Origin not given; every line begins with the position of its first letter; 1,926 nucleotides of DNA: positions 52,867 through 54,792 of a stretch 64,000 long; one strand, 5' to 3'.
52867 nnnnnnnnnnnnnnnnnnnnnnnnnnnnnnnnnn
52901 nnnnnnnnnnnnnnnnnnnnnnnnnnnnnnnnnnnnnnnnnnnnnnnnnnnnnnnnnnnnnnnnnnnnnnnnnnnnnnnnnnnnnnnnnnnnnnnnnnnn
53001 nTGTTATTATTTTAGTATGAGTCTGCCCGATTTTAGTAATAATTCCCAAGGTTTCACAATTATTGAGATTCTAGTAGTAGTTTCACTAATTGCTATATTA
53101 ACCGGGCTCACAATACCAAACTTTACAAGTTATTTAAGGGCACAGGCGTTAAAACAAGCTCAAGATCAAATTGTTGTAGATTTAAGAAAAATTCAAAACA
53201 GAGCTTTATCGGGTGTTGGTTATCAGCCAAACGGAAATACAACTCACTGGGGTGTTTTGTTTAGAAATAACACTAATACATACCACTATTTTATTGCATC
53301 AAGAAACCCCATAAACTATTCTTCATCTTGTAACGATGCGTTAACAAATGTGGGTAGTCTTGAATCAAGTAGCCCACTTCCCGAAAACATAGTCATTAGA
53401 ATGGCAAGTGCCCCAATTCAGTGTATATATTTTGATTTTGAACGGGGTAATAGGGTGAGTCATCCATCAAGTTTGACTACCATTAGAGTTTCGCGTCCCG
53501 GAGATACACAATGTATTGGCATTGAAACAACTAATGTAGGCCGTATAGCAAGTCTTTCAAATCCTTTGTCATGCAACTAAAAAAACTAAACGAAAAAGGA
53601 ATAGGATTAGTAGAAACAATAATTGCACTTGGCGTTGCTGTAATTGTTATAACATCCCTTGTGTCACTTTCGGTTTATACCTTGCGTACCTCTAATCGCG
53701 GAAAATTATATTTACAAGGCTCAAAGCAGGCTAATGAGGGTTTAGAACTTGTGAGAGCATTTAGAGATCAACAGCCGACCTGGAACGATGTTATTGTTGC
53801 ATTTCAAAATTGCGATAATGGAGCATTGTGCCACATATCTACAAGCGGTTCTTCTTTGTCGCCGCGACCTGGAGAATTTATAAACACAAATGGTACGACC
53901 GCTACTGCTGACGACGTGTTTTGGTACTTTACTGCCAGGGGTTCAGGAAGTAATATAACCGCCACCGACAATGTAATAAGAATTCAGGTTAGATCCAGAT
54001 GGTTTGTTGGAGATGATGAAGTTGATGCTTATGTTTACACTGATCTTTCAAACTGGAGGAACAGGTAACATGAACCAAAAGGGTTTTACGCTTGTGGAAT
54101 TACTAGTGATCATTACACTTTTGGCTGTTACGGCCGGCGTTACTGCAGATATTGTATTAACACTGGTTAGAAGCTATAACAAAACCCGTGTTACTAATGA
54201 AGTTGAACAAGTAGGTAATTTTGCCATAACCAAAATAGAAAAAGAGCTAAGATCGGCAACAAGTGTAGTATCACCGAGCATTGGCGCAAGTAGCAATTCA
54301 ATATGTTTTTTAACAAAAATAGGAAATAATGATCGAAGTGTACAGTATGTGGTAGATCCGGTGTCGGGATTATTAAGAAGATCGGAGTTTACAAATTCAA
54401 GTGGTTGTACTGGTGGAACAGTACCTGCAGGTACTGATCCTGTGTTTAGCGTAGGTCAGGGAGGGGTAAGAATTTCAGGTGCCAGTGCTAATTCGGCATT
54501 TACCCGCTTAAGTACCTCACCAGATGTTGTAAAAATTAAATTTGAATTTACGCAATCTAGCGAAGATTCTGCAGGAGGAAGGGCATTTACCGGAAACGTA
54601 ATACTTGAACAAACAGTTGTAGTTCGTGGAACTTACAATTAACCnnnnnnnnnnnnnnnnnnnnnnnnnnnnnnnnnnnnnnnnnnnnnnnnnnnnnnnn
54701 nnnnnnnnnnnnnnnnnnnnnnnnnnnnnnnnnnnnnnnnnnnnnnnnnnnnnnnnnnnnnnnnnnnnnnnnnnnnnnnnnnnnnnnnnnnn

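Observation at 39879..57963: Complete 18-kb monoderm-type type IV pilus system without secretin, with an unusually large pilin repertoire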

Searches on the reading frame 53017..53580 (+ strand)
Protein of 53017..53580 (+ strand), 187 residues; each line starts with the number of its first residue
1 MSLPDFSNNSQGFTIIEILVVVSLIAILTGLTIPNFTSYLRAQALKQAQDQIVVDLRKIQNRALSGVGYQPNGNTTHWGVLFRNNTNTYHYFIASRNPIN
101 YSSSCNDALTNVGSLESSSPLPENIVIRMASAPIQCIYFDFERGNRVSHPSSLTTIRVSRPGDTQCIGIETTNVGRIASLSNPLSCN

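Call 5: search_protein_families(library=pfam, proteins=[window:53017-53580:+], max_evalue=0.01)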
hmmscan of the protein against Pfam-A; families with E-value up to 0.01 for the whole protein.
window:53017-53580:+ (187 aa): 1 family
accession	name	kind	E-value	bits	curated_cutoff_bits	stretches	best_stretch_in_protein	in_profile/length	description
PF07963.17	N_methyl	-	3.3e-06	26.9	21.2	1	8-31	2-25/27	Prokaryotic N-terminal methylation motif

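Call 25: search_protein_families(library=ncbifam, proteins=[window:53017-53580:+], max_evalue=0.1)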
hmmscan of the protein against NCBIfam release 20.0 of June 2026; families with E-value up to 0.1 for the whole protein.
window:53017-53580:+ (187 aa): 11 families
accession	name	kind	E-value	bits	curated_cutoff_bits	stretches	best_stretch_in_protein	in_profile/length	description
NF007862.0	PRK10574.1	equivalog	1.7e-09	38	138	1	9-54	3-48/145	prepilin peptidase-dependent pilin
TIGR01708.2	typeII_sec_gspH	equivalog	2.8e-07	30.7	80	1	10-63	1-54/169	type II secretion system minor pseudopilin GspH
TIGR02596.1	TIGR02596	subfamily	1.1e-06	28.8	70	1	13-57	1-45/196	Verru_Chthon cassette protein D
NF007800.0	PRK10506.1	equivalog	1.4e-06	28.3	158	1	8-63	6-61/163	prepilin peptidase-dependent protein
NF041775.1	typeIV_PilA_Myxo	equivalog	1.5e-06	28.3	400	1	5-40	5-40/214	type IV pilin protein PilA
NF041013.1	T4P_ComGE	equivalog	5.1e-06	26.5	49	1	9-54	2-47/83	competence type IV pilus minor pilin ComGE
TIGR01710.1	typeII_sec_gspG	equivalog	7.2e-06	26.1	88.85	1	11-52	1-42/134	type II secretion system major pseudopilin GspG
NF040982.1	ComGD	equivalog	1.7e-05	25.2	70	1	11-65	2-56/139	competence type IV pilus minor pilin ComGD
NF040999.1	pilin_ComGC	equivalog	2e-05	24.7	75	1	11-38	2-29/84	competence type IV pilus major pilin ComGC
TIGR02532.1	IV_pilin_GFxxxE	domain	8.4e-05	22.3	16.3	1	11-32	2-23/24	prepilin-type N-terminal cleavage/methylation domain-containing protein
NF047827.1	T3SSXpsH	equivalog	0.00019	21.3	160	1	11-65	1-55/145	type II secretion system protein XpsH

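Call 71: search_solved_structures(query=A5, max_evalue=1)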
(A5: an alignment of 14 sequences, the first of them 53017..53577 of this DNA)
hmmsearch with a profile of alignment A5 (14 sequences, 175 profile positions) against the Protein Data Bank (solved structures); distinct sequences matched with E-value up to 1: 23.
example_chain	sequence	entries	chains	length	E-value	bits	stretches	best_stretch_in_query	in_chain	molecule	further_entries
7tgg_A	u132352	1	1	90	1.5e-09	41.1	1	5-55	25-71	Geopilin domain 1 protein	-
9egp_A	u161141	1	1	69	1.6e-09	41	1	5-39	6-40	Geopilin domain 1 protein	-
9laa_A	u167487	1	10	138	4e-09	39.7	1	2-39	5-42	Type IV pilin protein PilA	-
8tum_e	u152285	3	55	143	4.1e-08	36.4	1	10-78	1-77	Type IV major pilin protein PilA | Pilin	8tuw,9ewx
6gv9_A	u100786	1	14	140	4.8e-08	36.2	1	10-44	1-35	Prepilin peptidase-dependent protein D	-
8tj2_C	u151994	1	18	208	5.1e-08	36.1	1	10-57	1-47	Type IV major pilin protein PilA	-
3sok_A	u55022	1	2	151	6.2e-08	35.9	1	10-39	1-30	Fimbrial protein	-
2m7g_A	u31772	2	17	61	8e-08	35.5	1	10-55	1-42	Geopilin domain 1 protein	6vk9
8tob_GA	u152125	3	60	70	2.1e-07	34.2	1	11-46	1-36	Fimbrial protein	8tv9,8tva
1oqw_A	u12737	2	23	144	5.6e-07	32.8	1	10-46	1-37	Fimbrial protein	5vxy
8pfb_G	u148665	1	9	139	6.6e-06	29.3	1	10-47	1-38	Type IV pilin PilE1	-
2hi2_A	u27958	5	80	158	8.7e-06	28.9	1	10-45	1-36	Fimbrial protein | PilA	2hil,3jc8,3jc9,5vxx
1ay2_A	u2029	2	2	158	9e-06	28.8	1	10-45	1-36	TYPE 4 PILIN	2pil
5kua_A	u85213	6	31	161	1.1e-05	28.5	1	10-45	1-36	pilin | Neisseria meningitidis PilE variant SB-GATDH | Neisseria meningitidis PilE, SB-DATDH variant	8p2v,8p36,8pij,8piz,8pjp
8p3b_A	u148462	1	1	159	1.4e-05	28.2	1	10-45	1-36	Fimbrial protein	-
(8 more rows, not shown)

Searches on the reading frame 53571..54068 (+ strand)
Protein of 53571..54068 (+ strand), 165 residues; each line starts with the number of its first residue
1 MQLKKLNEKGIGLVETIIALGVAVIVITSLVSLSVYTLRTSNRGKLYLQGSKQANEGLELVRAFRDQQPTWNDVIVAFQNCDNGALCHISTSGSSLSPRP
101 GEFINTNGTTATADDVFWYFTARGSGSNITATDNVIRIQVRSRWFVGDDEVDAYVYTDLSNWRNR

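Call 5: search_protein_families(library=pfam, proteins=[window:53571-54068:+], max_evalue=0.01)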
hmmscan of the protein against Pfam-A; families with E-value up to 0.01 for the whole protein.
window:53571-54068:+ (165 aa): 0 families

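Call 25: search_protein_families(library=ncbifam, proteins=[window:53571-54068:+], max_evalue=0.1)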
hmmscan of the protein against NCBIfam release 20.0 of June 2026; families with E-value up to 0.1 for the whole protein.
window:53571-54068:+ (165 aa): 4 families
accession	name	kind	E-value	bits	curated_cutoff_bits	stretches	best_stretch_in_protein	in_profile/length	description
NF038304.1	EPS_HpsC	equivalog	0.007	16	200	1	6-45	18-57/318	hormogonium polysaccharide secretion pseudopilin HpsC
NF011615.0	PRK15041.1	equivalog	0.028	13.1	947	1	25-82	7-64/554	methyl-accepting chemotaxis protein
NF041013.1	T4P_ComGE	equivalog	0.06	13.4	49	1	9-35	4-30/83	competence type IV pilus minor pilin ComGE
TIGR02598.1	TIGR02598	subfamily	0.091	12.9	51.4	0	11-34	2-28/151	Verru_Chthon cassette protein B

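Call 72: search_solved_structures(query=A6, max_evalue=1)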
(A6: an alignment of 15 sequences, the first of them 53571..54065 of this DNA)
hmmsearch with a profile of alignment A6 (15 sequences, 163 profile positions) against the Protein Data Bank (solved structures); distinct sequences matched with E-value up to 1: 0.

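Call 81: search_protein_families(library=ncbifam, alignment_id=A6, max_evalue=0.1)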
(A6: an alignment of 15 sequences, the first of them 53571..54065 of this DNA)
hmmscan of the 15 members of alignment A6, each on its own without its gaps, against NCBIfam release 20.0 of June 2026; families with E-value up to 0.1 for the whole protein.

A. member 1, window:53571-54065:+ (165 aa): 4 families
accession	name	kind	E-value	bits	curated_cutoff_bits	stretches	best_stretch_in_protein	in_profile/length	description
NF038304.1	EPS_HpsC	equivalog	0.007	16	200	1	6-45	18-57/318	hormogonium polysaccharide secretion pseudopilin HpsC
NF011615.0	PRK15041.1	equivalog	0.028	13.1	947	1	25-82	7-64/554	methyl-accepting chemotaxis protein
NF041013.1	T4P_ComGE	equivalog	0.06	13.4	49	1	9-35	4-30/83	competence type IV pilus minor pilin ComGE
TIGR02598.1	TIGR02598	subfamily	0.091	12.9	51.4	0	11-34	2-28/151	Verru_Chthon cassette protein B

B. families by the number of members that match (of 15 scanned): 12 families
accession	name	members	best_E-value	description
NF038304.1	EPS_HpsC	10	0.0014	hormogonium polysaccharide secretion pseudopilin HpsC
TIGR02523.1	type_IV_pilV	8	0.00032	type IV pilus modification protein PilV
NF007660.0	PRK10332.1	8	0.0018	prepilin-type N-terminal cleavage/methylation domain-containing protein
NF041013.1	T4P_ComGE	6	0.00073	competence type IV pilus minor pilin ComGE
NF007848.0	PRK10557.1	3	0.037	prepilin peptidase-dependent protein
TIGR02598.1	TIGR02598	2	0.0092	Verru_Chthon cassette protein B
NF007423.1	PRK09966.1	2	0.012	diguanylate cyclase DgcN/YfiN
NF049853.1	WD_0736_fam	2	0.024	WD_0736 family protein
NF002469.0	PRK01712.1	1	0.0077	carbon storage regulator CsrA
NF047827.1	T3SSXpsH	1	0.017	type II secretion system protein XpsH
NF011615.0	PRK15041.1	1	0.028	methyl-accepting chemotaxis protein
NF033872.1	SidA_fam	1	0.068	T4SS effector SidA family protein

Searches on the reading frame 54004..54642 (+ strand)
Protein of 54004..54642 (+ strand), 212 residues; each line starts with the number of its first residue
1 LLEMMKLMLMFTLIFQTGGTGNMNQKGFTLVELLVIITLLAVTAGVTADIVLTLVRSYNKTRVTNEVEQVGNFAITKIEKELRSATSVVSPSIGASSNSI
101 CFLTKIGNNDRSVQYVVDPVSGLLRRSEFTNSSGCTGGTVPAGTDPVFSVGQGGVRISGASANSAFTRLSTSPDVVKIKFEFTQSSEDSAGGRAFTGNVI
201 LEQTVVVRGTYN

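Call 5: search_protein_families(library=pfam, proteins=[window:54004-54642:+], max_evalue=0.01)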
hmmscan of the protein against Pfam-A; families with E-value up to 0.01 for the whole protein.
window:54004-54642:+ (212 aa): 1 family
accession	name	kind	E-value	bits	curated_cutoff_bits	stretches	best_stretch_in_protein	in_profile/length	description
PF07963.17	N_methyl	-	4.4e-07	29.6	21.2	1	23-46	2-25/27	Prokaryotic N-terminal methylation motif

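Call 26: search_protein_families(library=ncbifam, proteins=[window:54004-54642:+], max_evalue=0.1)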
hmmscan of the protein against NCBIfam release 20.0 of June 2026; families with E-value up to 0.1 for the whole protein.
window:54004-54642:+ (212 aa): 13 families
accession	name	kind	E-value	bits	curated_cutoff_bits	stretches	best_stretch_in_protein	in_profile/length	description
TIGR01708.2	typeII_sec_gspH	equivalog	4.6e-05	23.5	80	1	25-68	1-41/169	type II secretion system minor pseudopilin GspH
TIGR02599.1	TIGR02599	subfamily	0.0011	18.3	256.5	1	27-86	1-60/361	Verru_Chthon cassette protein C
NF007800.0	PRK10506.1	equivalog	0.0014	18.5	158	1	22-73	5-53/163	prepilin peptidase-dependent protein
NF007862.0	PRK10574.1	equivalog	0.0017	18.5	138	1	23-47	2-26/145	prepilin peptidase-dependent pilin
NF007848.0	PRK10557.1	equivalog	0.002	17.5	120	1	22-85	7-70/192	prepilin peptidase-dependent protein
NF041002.1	pilin_ComGF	equivalog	0.0023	18.2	80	1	25-90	1-65/139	competence type IV pilus minor pilin ComGF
TIGR02532.1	IV_pilin_GFxxxE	domain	0.0048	16.7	16.3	1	25-47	1-23/24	prepilin-type N-terminal cleavage/methylation domain-containing protein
TIGR01710.1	typeII_sec_gspG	equivalog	0.011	15.8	88.85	1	26-70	1-45/134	type II secretion system major pseudopilin GspG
TIGR02596.1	TIGR02596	subfamily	0.02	15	70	1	28-75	1-48/196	Verru_Chthon cassette protein D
NF038304.1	EPS_HpsC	equivalog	0.026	14.1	200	1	21-85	16-80/318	hormogonium polysaccharide secretion pseudopilin HpsC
TIGR01711.1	gspJ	equivalog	0.042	13.7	64.85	1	26-86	1-61/192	type II secretion system minor pseudopilin GspJ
TIGR01707.1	gspI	equivalog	0.045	14.3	44.35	1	27-102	1-70/101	type II secretion system minor pseudopilin GspI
NF041013.1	T4P_ComGE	equivalog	0.046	13.8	49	1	24-101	2-77/83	competence type IV pilus minor pilin ComGE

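Call 73: search_solved_structures(query=A7, max_evalue=1)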
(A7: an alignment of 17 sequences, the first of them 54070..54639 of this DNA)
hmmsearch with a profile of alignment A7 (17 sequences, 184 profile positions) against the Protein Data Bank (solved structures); distinct sequences matched with E-value up to 1: 7.
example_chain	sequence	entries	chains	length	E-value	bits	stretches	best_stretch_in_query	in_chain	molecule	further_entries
7tgg_A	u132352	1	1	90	3e-05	26.9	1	7-33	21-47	Geopilin domain 1 protein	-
9egp_A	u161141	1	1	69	3.3e-05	26.8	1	9-33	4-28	Geopilin domain 1 protein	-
9laa_A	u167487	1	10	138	9.9e-05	25.2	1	6-34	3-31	Type IV pilin protein PilA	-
9lab_B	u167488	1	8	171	0.02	17.7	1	11-31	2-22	MSHA major pilin subunit MshA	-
2m7g_A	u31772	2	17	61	0.036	16.9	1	16-34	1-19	Geopilin domain 1 protein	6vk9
8pfb_G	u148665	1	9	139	0.036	16.9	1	16-54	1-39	Type IV pilin PilE1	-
8tj2_C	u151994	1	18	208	0.38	13.5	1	16-34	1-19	Type IV major pilin protein PilA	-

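Call 82: search_protein_families(library=ncbifam, alignment_id=A7, max_evalue=0.1)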
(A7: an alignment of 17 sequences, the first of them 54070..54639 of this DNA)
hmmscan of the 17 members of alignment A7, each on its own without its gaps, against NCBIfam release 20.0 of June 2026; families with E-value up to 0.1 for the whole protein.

A. member 1, window:54070-54639:+ (190 aa): 12 families
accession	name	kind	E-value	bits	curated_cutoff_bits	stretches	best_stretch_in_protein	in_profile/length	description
TIGR01708.2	typeII_sec_gspH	equivalog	4.6e-05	23.5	80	1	3-46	1-41/169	type II secretion system minor pseudopilin GspH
TIGR02599.1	TIGR02599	subfamily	0.00088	18.6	256.5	1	5-64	1-60/361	Verru_Chthon cassette protein C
NF041002.1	pilin_ComGF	equivalog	0.0011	19.2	80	1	3-68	1-65/139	competence type IV pilus minor pilin ComGF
TIGR02532.1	IV_pilin_GFxxxE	domain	0.0021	17.8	16.3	1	3-25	1-23/24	prepilin-type N-terminal cleavage/methylation domain-containing protein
NF007862.0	PRK10574.1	equivalog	0.0024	18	138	1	1-24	2-25/145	prepilin peptidase-dependent pilin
NF007800.0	PRK10506.1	equivalog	0.003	17.4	158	1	2-51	7-53/163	prepilin peptidase-dependent protein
NF007848.0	PRK10557.1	equivalog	0.0045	16.3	120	1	2-63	9-70/192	prepilin peptidase-dependent protein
TIGR01710.1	typeII_sec_gspG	equivalog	0.0094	16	88.85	1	4-48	1-45/134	type II secretion system major pseudopilin GspG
TIGR02596.1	TIGR02596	subfamily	0.017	15.2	70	1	6-53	1-48/196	Verru_Chthon cassette protein D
TIGR01711.1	gspJ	equivalog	0.034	14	64.85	1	4-64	1-61/192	type II secretion system minor pseudopilin GspJ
TIGR01707.1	gspI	equivalog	0.035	14.6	44.35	1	5-80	1-70/101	type II secretion system minor pseudopilin GspI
NF041013.1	T4P_ComGE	equivalog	0.039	14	49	1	2-79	2-77/83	competence type IV pilus minor pilin ComGE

B. families by the number of members that match (of 17 scanned): 25 families
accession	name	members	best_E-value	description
NF041002.1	pilin_ComGF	17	7.3e-09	competence type IV pilus minor pilin ComGF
TIGR02532.1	IV_pilin_GFxxxE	17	2e-07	prepilin-type N-terminal cleavage/methylation domain-containing protein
NF007848.0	PRK10557.1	17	4.1e-05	prepilin peptidase-dependent protein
TIGR01708.2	typeII_sec_gspH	16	2.1e-05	type II secretion system minor pseudopilin GspH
NF007800.0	PRK10506.1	16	0.00066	prepilin peptidase-dependent protein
TIGR02599.1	TIGR02599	15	8.6e-07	Verru_Chthon cassette protein C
TIGR02596.1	TIGR02596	15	1.1e-05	Verru_Chthon cassette protein D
NF040982.1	ComGD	15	5e-05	competence type IV pilus minor pilin ComGD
NF007862.0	PRK10574.1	15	0.00081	prepilin peptidase-dependent pilin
NF038304.1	EPS_HpsC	14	0.00021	hormogonium polysaccharide secretion pseudopilin HpsC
TIGR01710.1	typeII_sec_gspG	13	0.00045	type II secretion system major pseudopilin GspG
NF041013.1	T4P_ComGE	12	0.00099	competence type IV pilus minor pilin ComGE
NF041775.1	typeIV_PilA_Myxo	10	7.9e-05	type IV pilin protein PilA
TIGR01711.1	gspJ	10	0.0016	type II secretion system minor pseudopilin GspJ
TIGR02523.1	type_IV_pilV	10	0.0031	type IV pilus modification protein PilV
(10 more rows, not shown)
